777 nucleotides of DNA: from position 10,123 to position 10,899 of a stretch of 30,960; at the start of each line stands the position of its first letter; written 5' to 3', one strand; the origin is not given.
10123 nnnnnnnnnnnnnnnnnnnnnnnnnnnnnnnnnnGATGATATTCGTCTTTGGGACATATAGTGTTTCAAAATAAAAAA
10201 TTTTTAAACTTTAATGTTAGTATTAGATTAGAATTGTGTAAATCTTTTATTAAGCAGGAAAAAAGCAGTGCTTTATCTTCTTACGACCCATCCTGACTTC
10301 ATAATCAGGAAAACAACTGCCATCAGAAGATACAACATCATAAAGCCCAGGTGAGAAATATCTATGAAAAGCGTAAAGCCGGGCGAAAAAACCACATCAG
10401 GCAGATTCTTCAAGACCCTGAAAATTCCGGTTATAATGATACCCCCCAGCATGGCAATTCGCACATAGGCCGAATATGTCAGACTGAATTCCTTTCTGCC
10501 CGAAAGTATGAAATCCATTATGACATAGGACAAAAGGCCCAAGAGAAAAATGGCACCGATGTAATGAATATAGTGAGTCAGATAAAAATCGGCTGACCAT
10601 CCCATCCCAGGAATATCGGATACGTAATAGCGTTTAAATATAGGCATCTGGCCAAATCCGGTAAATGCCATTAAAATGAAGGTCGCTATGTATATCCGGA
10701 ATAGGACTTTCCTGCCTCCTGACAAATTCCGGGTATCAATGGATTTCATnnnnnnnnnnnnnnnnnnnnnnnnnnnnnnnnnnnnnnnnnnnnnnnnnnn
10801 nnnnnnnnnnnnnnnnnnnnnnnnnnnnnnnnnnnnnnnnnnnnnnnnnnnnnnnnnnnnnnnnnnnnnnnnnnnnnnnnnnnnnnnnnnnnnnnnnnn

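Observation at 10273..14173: Self-contained redox/sulfur module: Crp/Fnr, ECF sigma, Cys-rich anti-sigma, DsrE, Tat-FeS, cytochrome b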

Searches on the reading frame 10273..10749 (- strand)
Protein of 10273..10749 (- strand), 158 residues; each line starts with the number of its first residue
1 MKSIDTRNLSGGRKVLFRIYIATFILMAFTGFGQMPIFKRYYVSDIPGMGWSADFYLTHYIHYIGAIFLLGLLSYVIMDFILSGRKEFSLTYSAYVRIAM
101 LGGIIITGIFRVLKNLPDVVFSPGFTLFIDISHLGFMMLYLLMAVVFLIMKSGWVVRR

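Call 5: search_protein_families(library=ncbifam, proteins=[window:10273-10749:-], max_evalue=0.001)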
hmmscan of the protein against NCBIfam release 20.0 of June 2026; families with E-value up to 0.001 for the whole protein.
window:10273-10749:- (158 aa): 0 families

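Call 7: find_related_loci(query=window:10273-10749:-, collection=genome_contigs, flank=10000)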
Query window:10273-10749:- (158 aa) in genome_contigs; peptide patterns used: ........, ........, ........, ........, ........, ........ (x = any residue, [..] = any of these).
309 stretches matched a pattern; 168 encode a relative of the query (tblastn E <= 1e-3); the best 80 are kept; 80 distinct loci.
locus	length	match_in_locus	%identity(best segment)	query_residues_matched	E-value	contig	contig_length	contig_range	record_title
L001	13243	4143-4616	91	1-158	4e-94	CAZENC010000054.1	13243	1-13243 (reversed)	MAG TPA_asm: uncultured Desulfobacteraceae bacterium isolate binchicken_co129_8 genome assembly, contig: NODE_14424_leng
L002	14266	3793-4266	86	1-158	2e-90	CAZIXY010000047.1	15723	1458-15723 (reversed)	MAG TPA_asm: uncultured Desulfobacteraceae bacterium isolate binchicken_co256_358 genome assembly, contig: NODE_8609_len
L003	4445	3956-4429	80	1-158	5e-82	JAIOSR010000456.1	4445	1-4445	MAG: Desulfobacterales bacterium isolate SMBSF49 bin_33_k127_530815, whole genome shotgun sequence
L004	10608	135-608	80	1-158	6e-82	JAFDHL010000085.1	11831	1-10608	MAG: Deltaproteobacteria bacterium isolate Meg22_1214_Bin_234 Meg22_1214_Bin_234_scaffold_22644, whole genome shotgun se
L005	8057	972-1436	82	1-155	7e-81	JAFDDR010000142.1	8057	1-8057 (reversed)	MAG: Deltaproteobacteria bacterium isolate Meg19_1012_Bin_18 Meg19_1012_Bin_18_scaffold_34898, whole genome shotgun sequ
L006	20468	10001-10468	80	1-156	5e-79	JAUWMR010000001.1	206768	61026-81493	MAG: Desulfobacteraceae bacterium isolate CSMAG_2403 CSMAG_2403_k141_478507_length_206768_cov_16.9616, whole genome shot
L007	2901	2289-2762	77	1-158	4e-79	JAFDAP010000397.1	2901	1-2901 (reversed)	MAG: Deltaproteobacteria bacterium isolate AB_3033_Bin_63 AB_3033_Bin_63_scaffold_68496, whole genome shotgun sequence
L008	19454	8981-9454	71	1-158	2e-74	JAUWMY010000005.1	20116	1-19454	MAG: Desulfobacteraceae bacterium isolate CSMAG_2410 CSMAG_2410_k141_121775_length_20116_cov_7.6136, whole genome shotgu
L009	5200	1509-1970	74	1-155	3e-73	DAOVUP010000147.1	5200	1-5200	MAG TPA_asm: Desulfobacteraceae bacterium isolate CSMAG_1682 CSMAG_1682_k141_4117133_length_5200_cov_21.0000, whole geno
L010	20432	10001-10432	74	14-157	1e-72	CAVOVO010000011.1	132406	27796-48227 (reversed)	MAG: uncultured delta proteobacterium isolate MFD09779.bin.2.67 genome assembly, contig: contig_24463, whole genome shot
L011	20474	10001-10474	69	1-158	1e-71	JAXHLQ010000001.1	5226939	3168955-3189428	MAG: Deltaproteobacteria bacterium isolate Salar_de_Ascotan_soil_MAG_ASO27 contig_800_polypolish, whole genome shotgun s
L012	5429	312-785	70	1-158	7e-71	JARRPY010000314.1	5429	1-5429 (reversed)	MAG: Deltaproteobacteria bacterium isolate Spart_188_MAG scaffold_17073, whole genome shotgun sequence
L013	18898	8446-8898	70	8-158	1e-68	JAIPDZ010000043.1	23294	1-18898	MAG: Deltaproteobacteria bacterium isolate Tobar14m-G14 Tobar14m-20mill-C370, whole genome shotgun sequence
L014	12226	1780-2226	70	6-154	2e-68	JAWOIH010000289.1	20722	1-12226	MAG: Candidatus Desulfacyla sp. isolate CWP5-2.bin.153 k191_2116051, whole genome shotgun sequence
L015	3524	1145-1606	73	1-155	2e-68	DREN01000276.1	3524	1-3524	MAG TPA_asm: Deltaproteobacteria bacterium isolate HyVt-30 Ga0136651_10021675, whole genome shotgun sequence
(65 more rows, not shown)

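Call 12: find_homologous_proteins(query=window:10273-10749:-, max_evalue=0.001)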
Query window:10273-10749:- (158 aa): 854 proteins with E <= 0.001 among 875 candidates; the best 120 are listed.
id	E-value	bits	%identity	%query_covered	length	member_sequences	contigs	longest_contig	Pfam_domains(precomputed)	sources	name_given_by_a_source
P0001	1.2e-94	333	100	100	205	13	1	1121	-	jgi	-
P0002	6.6e-87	308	90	100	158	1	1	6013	-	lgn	-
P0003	1.5e-84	300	90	100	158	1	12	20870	-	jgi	jgi:hypothetical protein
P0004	3.9e-84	299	85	100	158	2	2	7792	-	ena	-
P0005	1.4e-82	293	84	100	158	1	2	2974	-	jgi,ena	-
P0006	1.6e-82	293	84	100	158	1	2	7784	-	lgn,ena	-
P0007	5.8e-82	291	87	100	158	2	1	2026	-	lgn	-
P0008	4.9e-81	288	87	99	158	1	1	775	-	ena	-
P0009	5.8e-81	288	82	100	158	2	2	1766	-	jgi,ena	-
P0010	2.1e-78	280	82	100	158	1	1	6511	-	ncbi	-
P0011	5.9e-78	278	82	100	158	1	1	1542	-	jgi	jgi:hypothetical protein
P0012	8.0e-78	278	80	100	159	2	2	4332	-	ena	-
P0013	1.1e-77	278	80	100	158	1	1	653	-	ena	-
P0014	1.3e-77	277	80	100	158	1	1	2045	-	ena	-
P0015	2.1e-77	277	83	97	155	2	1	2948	-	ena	-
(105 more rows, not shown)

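Call 22: predict_structure(alignment_id=A1)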
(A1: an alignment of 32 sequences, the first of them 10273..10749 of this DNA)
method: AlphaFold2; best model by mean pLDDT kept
length: 158 residues; sequences in the alignment: 32
mean_pLDDT: 61.5   pTM: 0.49
mean pLDDT of the five models: 61.5, 58.2, 57.6, 52.2, 51.8
residues with pLDDT >= 90: 0; 70-90: 43; 50-70: 86; < 50: 29
segments of 3 or more residues with pLDDT < 50: 1-12, 31-40, 154-158
pLDDT, mean of each block of 10 residues (from residue 1): 39 56 58 47 58 60 64 62 57 68 72 75 77 74 68 46
secondary structure, 60 per line:
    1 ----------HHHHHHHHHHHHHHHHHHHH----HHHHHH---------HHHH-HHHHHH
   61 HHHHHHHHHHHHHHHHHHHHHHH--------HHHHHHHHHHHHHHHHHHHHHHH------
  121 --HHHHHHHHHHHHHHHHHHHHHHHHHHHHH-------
elements in order: H11-30 H35-40 H50-53 H55-83 H92-114 H123-151

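Call 26: fold_search(model_id=the predicted structure, library=pdb)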
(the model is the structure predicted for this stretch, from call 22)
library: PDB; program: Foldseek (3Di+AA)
matches with E <= 10: 58; with E <= 0.001: 0
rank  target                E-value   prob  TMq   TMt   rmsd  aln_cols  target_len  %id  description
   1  2elb                  9.0e-01  0.38  0.32  0.16  26.1       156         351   15  Crystal Structure of the BAR-PH domain of human APPL1 (released 2007-05-29)
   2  8ucd_B                9.5e-01  0.44  0.37  0.27   8.9       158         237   12  Cryo-EM structure of human STEAP1 in complex with AMG 509 Fab (released 2023-11-22)
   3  2q13                  2.4e+00  0.16  0.29  0.15  27.5       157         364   15  Crystal structure of BAR-PH domain of APPL1 (released 2007-08-14)
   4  4v6b_AH               3.1e+00  0.13  0.26  0.26  18.1       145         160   12  Crystal structure of human ferritin Phe167SerfsX26 mutant. (released 2014-07-09)
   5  8wqy_G                3.6e+00  0.16  0.32  0.31  19.5       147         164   11  Fe-O nanocluster of form-XI in the 4-fold channel of Ureaplasma diversum ferritin (released 2024-06-12)
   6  6xpf_B                3.6e+00  0.15  0.37  0.23  15.3       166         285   13  Cryo-EM structure of human ZnT8 WT, in the absence of zinc, determined in heterogeneous conformations- one subunit in  (released 2020-08-05)
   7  7vaf_A                3.6e+00  0.06  0.20  0.11  18.3       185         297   17  Cryo-EM structure of Rat NTCP complexed with YN69202Fab (released 2022-05-25)
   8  4v6b_Ag               4.6e+00  0.11  0.26  0.26  17.4       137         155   12  Crystal structure of human ferritin Phe167SerfsX26 mutant. (released 2014-07-09)
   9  3vpm_A                4.6e+00  0.06  0.22  0.14  18.9       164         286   17  Crystal structure of human ribonucleotide reductase subunit M2 (hRRM2) mutant (released 2013-03-06)
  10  8wqy_C                4.9e+00  0.11  0.30  0.29  19.7       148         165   12  Fe-O nanocluster of form-XI in the 4-fold channel of Ureaplasma diversum ferritin (released 2024-06-12)
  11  5w93_A                4.9e+00  0.06  0.22  0.24  10.5       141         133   13  p130Cas complex with paxillin LD1 (released 2017-09-06)
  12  5c5b_C                5.1e+00  0.09  0.28  0.14  28.3       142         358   13  Crystal Structure of Human APPL BAR-PH Heterodimer (released 2016-06-22)
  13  4v6b_AL               5.4e+00  0.09  0.26  0.26  18.3       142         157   12  Crystal structure of human ferritin Phe167SerfsX26 mutant. (released 2014-07-09)
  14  4v6b_Cf               5.4e+00  0.08  0.23  0.24  17.6       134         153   12  Crystal structure of human ferritin Phe167SerfsX26 mutant. (released 2014-07-09)
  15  4gbr_A                5.7e+00  0.16  0.29  0.19   6.4        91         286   12  N-Terminal T4 Lysozyme Fusion Facilitates Crystallization of a G Protein Coupled Receptor (released 2012-10-24)
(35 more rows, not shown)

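Call 27: search_solved_structures(query=A1, max_evalue=10)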
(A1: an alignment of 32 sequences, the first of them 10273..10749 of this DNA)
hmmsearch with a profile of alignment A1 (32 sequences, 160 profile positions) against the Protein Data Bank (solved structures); distinct sequences matched with E-value up to 10: 0.

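Call 28: search_protein_representatives(alignment_id=A1)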
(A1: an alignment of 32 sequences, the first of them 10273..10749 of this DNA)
Query: 32 sequences, 160 profile positions. Proteins with E-value up to 0.001 (for the whole library): 269; up to 1e-10: 177; up to 1e-30: 35. The best 150 are listed.
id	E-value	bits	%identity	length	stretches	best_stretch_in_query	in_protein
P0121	2.0e-75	268.5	-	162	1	1-158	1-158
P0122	3.8e-72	257.8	-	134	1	27-157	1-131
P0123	1.6e-51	190.8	-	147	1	49-158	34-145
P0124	1.8e-48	180.9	-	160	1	5-155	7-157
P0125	1.5e-47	177.9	-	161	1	14-158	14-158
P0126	1.0e-44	168.6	-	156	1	7-156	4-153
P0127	2.1e-41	157.9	-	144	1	13-151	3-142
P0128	1.3e-40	155.3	-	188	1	5-155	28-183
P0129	6.6e-40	153.0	-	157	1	13-155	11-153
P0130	2.9e-39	150.9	-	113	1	72-158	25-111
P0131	9.2e-39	149.3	-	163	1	5-148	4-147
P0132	1.3e-38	148.9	-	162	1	20-156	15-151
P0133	1.9e-38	148.3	-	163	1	9-102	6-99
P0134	6.2e-38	146.6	-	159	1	13-146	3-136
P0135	7.1e-36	139.9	-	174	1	15-156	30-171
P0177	1.0e-27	113.4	-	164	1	6-151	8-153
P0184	5.3e-27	111.1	-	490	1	15-155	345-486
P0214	1.1e-22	97.1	-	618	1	15-156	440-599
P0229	4.6e-21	91.8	-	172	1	18-157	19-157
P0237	5.3e-20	88.3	-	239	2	13-86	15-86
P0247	9.1e-19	84.3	-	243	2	16-89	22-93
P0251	3.7e-18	82.3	-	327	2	14-75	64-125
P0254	8.1e-18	81.2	-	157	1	13-146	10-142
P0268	4.9e-15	72.2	-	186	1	15-154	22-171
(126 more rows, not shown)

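Call 30: search_protein_families(library=pfam, proteins=[P0247, P0251, P0237, P0268, P0177, P0229, P0254, P0184, P0214], max_evalue=1)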
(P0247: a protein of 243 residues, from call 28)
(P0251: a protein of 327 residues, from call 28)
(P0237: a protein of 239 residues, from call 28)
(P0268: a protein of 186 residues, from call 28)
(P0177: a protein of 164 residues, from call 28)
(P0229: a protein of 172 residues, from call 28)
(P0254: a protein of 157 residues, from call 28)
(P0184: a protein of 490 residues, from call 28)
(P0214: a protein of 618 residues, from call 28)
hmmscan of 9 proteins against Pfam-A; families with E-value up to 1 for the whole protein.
P0247 (243 aa): 2 families
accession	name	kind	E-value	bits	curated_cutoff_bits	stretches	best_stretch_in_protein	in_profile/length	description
PF01292.26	Ni_hydr_CYTB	-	1.7e-23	83.8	30.1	1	15-203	2-179/179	Prokaryotic cytochrome b561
PF14358.11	DUF4405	-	0.00039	21.3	26.7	2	22-86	2-65/66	Domain of unknown function (DUF4405)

P0251 (327 aa): 3 families
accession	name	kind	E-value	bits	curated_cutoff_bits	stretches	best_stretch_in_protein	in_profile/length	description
PF01292.26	Ni_hydr_CYTB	-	7.3e-20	71.9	30.1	1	58-248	1-179/179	Prokaryotic cytochrome b561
PF01794.25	Ferric_reduct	-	0.0028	18.1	28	1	175-250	2-72/121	Ferric reductase like transmembrane component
PF13273.12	DUF4064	-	0.24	12.1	32.1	0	196-246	42-92/102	Protein of unknown function (DUF4064)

P0237 (239 aa): 2 families
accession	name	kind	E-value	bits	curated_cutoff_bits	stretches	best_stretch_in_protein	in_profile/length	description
PF01292.26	Ni_hydr_CYTB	-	2.5e-17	63.6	30.1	1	10-185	1-144/179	Prokaryotic cytochrome b561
PF24374.1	DUF7530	-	0.013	15.7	27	1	34-85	2-52/220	Family of unknown function (DUF7530)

P0268 (186 aa): 5 families
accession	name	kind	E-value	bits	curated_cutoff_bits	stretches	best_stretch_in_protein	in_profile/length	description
PF01292.26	Ni_hydr_CYTB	-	1.6e-07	31.8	30.1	1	25-173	11-166/179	Prokaryotic cytochrome b561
PF13564.11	DoxX_2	-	0.02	15.4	26.3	1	127-162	22-57/103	DoxX-like family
PF10762.14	DUF2583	-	0.31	12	27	1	113-168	13-61/88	Protein of unknown function (DUF2583)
PF14358.11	DUF4405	-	0.72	10.9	26.7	0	112-162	4-59/66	Domain of unknown function (DUF4405)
PF19609.4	DUF6114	-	0.91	10.6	27.9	1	107-175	4-63/106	Family of unknown function (DUF6114)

P0177 (164 aa): 2 families
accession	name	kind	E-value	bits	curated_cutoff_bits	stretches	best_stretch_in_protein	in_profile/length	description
PF01292.26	Ni_hydr_CYTB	-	0.0054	17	30.1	1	23-145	14-154/179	Prokaryotic cytochrome b561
PF05393.16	Hum_adeno_E3A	-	0.17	12.5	22.9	1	59-95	37-74/100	Human adenovirus early E3A glycoprotein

P0229 (172 aa): 2 families
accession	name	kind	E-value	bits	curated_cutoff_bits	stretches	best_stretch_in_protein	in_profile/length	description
PF01292.26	Ni_hydr_CYTB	-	0.011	16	30.1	1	32-141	24-153/179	Prokaryotic cytochrome b561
PF03006.26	HlyIII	-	0.082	13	26.2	1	60-144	106-191/224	Haemolysin-III related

P0254 (157 aa): 0 families

P0184 (490 aa): 11 families
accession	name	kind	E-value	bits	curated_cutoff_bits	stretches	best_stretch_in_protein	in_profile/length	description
PF12838.12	Fer4_7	-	7.8e-19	68.3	27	3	48-141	1-52/52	4Fe-4S dicluster domain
PF13247.11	Fer4_11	-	1.3e-14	54.7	26.2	1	120-225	5-98/100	4Fe-4S dicluster domain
PF13237.11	Fer4_10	-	1.1e-08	35.4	25.5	2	151-218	2-53/53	4Fe-4S dicluster domain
PF13187.11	Fer4_9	-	2.7e-07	30.9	27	2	45-61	33-49/52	4Fe-4S dicluster domain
PF12797.12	Fer4_2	-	8.4e-05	22.7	24.5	1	42-59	3-20/22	4Fe-4S binding domain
PF13183.11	Fer4_8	-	0.00081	20.3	27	1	45-139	1-66/68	4Fe-4S dicluster domain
PF00037.32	Fer4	-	0.0082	16.4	21.1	1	47-59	6-18/24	4Fe-4S binding domain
PF12798.12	Fer4_3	-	0.0086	17.3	27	1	49-60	1-12/15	4Fe-4S binding domain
PF12800.12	Fer4_4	-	0.017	15.9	24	1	47-60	2-15/17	4Fe-4S binding domain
PF14697.11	Fer4_21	-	0.055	14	35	1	47-61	6-20/59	4Fe-4S dicluster domain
PF13459.11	Fer4_15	-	0.49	11.6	22.4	1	45-62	4-21/66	4Fe-4S single cluster domain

P0214 (618 aa): 11 families
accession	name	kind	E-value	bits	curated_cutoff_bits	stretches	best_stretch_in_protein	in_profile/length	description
PF12838.12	Fer4_7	-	6.9e-18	65.3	27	3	76-172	2-52/52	4Fe-4S dicluster domain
PF13247.11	Fer4_11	-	1.6e-12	47.9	26.2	1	152-255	6-98/100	4Fe-4S dicluster domain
PF13237.11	Fer4_10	-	1.3e-09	38.3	25.5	2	181-248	2-53/53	4Fe-4S dicluster domain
PF12797.12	Fer4_2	-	0.00028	21.1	24.5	2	69-87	3-21/22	4Fe-4S binding domain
PF14697.11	Fer4_21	-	0.00042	20.8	35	2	71-89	3-21/59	4Fe-4S dicluster domain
PF12798.12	Fer4_3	-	0.001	20.1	27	1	76-87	1-12/15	4Fe-4S binding domain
PF13187.11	Fer4_9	-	0.0013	19.1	27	1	70-88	34-49/52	4Fe-4S dicluster domain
PF00037.32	Fer4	-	0.0021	18.2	21.1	2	71-86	3-18/24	4Fe-4S binding domain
PF12837.12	Fer4_6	-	0.0034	17.7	25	1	71-87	4-20/24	4Fe-4S binding domain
PF10518.14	TAT_signal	-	0.014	15.8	22.7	1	14-31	2-19/21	TAT (twin-arginine translocation) pathway signal sequence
PF13183.11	Fer4_8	-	0.16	13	27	1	73-170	2-66/68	4Fe-4S dicluster domain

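Call 31: search_solved_structures(query=P0247, max_evalue=1, show_alignments=3)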
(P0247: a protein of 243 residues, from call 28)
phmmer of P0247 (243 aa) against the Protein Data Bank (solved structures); distinct sequences matched with E-value up to 1: 3.
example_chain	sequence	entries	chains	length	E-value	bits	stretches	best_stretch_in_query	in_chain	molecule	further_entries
1kqf_C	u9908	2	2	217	2.4e-08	37.1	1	9-230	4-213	FORMATE DEHYDROGENASE, NITRATE-INDUCIBLE, CYTOCHROME B556(FDN) SUBUNIT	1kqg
8w8r_R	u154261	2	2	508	0.071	15.9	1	7-95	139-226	Probable G-protein coupled receptor 101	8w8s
8w8q_C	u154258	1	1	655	0.098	15.4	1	7-95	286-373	Soluble cytochrome b562,Probable G-protein coupled receptor 101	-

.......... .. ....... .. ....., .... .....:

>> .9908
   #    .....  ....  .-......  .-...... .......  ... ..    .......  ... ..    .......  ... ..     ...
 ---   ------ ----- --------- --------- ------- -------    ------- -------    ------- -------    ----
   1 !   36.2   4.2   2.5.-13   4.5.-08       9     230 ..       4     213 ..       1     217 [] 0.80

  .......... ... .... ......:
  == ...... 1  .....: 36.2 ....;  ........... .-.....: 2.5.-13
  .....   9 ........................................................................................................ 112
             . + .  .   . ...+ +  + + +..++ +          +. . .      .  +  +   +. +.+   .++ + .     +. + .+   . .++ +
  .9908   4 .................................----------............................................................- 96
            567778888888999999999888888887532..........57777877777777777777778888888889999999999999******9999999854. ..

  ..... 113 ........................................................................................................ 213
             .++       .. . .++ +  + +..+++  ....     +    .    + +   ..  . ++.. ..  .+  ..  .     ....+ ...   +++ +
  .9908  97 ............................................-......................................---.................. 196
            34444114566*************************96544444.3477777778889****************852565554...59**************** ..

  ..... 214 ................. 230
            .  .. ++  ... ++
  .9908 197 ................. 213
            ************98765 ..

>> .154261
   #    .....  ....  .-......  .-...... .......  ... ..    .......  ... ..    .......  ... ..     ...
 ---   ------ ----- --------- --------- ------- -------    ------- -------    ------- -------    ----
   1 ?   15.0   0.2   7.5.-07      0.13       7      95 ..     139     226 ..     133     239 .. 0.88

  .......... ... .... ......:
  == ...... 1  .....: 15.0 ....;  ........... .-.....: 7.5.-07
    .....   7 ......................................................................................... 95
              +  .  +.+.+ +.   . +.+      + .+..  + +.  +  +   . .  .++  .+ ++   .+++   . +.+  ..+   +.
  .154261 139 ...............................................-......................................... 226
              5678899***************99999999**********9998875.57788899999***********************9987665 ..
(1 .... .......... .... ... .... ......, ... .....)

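Call 55: find_encoding_contigs(protein=P0247, flank=6000, max_places=4)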
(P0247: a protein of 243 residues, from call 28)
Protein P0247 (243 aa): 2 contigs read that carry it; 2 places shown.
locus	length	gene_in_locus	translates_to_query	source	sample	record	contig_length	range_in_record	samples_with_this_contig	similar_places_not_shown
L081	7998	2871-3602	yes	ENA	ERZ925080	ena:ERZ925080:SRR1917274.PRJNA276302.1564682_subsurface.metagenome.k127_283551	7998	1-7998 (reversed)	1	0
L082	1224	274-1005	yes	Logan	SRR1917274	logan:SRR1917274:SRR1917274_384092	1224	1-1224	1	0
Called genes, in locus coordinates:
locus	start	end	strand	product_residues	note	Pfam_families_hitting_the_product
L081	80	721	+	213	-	PF02589:LUD_dom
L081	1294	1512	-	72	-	-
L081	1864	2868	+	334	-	PF13187:Fer4_9 (faint), PF12838:Fer4_7 (weak), PF13247:Fer4_11, PF13237:Fer4_10 (weak)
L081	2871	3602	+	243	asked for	PF01292:Ni_hydr_CYTB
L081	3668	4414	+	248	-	PF00902:TatC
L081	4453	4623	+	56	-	PF02416:TatA_B_E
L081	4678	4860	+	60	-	PF09723:Zn_ribbon_8 (weak)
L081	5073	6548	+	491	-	PF20250:FapA_N, PF04519:Bactofilin (faint), PF03961:FapA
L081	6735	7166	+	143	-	PF03061:4HBT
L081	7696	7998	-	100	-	?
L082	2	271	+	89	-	?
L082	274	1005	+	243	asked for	PF01292:Ni_hydr_CYTB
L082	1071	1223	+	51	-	?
